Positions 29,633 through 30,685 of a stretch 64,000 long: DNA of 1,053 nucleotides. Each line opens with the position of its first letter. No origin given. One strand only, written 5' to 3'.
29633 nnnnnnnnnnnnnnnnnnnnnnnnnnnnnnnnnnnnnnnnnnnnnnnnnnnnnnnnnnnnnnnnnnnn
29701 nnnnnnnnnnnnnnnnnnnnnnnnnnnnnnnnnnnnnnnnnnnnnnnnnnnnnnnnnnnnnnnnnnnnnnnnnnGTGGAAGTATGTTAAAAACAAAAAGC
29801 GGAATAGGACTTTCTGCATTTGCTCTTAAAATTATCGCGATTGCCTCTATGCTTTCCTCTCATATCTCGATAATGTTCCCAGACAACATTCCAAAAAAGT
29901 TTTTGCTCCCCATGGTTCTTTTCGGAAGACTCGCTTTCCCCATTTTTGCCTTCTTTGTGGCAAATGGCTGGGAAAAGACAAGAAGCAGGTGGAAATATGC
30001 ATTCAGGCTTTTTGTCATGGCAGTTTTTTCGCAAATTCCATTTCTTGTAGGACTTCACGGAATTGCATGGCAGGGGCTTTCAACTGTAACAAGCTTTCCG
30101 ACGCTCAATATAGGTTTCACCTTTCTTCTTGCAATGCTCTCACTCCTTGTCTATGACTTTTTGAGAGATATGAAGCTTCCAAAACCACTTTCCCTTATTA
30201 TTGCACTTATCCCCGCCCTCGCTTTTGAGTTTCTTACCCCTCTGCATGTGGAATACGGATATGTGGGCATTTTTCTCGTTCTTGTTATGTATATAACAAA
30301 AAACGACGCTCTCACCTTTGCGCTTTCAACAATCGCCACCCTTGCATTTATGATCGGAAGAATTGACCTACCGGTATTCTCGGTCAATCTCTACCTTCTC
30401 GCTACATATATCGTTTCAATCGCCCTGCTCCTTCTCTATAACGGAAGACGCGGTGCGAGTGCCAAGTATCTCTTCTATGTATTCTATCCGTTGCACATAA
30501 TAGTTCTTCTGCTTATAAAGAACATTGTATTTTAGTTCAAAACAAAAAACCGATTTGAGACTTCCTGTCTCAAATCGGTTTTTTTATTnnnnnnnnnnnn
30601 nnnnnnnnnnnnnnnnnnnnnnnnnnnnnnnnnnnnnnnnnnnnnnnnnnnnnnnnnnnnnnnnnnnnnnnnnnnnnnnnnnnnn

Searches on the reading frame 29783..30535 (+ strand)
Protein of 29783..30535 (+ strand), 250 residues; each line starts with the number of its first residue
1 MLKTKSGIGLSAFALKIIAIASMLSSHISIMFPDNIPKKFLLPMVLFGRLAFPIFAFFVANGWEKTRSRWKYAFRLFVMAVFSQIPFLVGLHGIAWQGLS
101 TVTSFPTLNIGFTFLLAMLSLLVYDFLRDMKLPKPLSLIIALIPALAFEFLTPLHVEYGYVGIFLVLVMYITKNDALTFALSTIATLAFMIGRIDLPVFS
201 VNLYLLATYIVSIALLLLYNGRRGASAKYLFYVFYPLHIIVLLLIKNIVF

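Call 48: search_protein_families(library=pfam, proteins=[window:29783-30535:+], max_evalue=0.00001)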
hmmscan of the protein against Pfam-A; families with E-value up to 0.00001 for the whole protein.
window:29783-30535:+ (250 aa): 1 family
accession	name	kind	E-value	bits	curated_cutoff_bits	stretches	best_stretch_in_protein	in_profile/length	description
PF05857.17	TraX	-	6.3e-28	98.6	25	1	14-245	4-216/217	TraX protein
